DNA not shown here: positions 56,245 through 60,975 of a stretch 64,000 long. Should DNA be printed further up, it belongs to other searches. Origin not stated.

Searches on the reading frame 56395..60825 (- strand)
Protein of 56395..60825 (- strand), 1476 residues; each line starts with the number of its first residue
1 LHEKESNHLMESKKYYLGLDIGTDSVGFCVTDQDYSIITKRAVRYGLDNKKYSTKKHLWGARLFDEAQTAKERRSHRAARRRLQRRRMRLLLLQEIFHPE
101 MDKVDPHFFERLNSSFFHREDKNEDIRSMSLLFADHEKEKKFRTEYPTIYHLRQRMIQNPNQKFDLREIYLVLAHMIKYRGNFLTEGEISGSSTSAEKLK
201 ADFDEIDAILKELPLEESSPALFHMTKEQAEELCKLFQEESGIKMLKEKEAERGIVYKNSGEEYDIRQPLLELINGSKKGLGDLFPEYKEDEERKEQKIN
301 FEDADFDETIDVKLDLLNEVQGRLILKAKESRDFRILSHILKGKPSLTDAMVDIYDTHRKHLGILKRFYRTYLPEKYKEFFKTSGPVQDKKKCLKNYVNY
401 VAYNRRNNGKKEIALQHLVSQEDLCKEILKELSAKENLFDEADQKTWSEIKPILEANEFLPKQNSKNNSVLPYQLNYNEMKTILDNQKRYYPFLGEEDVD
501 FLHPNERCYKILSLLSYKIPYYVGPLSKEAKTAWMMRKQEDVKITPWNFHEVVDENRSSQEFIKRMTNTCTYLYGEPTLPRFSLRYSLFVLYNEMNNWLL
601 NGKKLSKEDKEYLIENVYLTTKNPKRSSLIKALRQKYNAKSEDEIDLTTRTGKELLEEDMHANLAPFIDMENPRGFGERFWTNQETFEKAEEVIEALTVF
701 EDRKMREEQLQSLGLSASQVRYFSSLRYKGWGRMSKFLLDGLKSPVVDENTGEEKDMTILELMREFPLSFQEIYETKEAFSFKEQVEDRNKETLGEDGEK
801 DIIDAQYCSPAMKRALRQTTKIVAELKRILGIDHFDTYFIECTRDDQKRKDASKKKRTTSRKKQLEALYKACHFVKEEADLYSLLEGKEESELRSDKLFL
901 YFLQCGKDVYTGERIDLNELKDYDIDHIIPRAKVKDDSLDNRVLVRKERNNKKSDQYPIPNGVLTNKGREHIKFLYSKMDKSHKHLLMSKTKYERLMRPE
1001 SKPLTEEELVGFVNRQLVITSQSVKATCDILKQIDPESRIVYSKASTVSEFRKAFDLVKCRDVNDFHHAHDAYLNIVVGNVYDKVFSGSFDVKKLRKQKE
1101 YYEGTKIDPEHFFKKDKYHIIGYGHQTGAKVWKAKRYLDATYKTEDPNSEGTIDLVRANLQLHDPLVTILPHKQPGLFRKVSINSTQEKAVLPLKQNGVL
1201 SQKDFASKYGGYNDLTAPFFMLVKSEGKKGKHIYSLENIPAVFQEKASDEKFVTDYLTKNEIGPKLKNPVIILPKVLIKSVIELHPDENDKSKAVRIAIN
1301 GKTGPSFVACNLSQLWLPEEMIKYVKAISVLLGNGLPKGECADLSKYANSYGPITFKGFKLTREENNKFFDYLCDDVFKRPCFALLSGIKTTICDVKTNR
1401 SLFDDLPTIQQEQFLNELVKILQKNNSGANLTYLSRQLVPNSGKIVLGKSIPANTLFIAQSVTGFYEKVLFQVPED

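Call 61: search_protein_families(library=pfam, proteins=[window:56395-60825:-], max_evalue=0.00001)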
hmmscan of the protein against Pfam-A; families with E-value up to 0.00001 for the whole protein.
window:56395-60825:- (1476 aa): 5 families
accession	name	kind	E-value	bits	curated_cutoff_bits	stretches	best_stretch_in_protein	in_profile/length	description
PF16592.10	Cas9_REC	-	7.8e-108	362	25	1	249-788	42-539/541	REC lobe of CRISPR-associated endonuclease Cas9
PF16595.10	Cas9_PI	-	2.8e-36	126.1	25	1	1182-1468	8-265/265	PAM-interacting domain of CRISPR-associated endonuclease Cas9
PF13395.12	HNH_4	-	1.4e-18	67.1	22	1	908-958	1-53/54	HNH endonuclease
PF22702.2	Cas9_RuvC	-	3.1e-14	53.7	27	1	1037-1087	25-75/151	Cas9 RuvC domain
PF16593.10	Cas9-BH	-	1.6e-11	44.2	26.3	1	73-105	1-33/33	Bridge helix of CRISPR-associated endonuclease Cas9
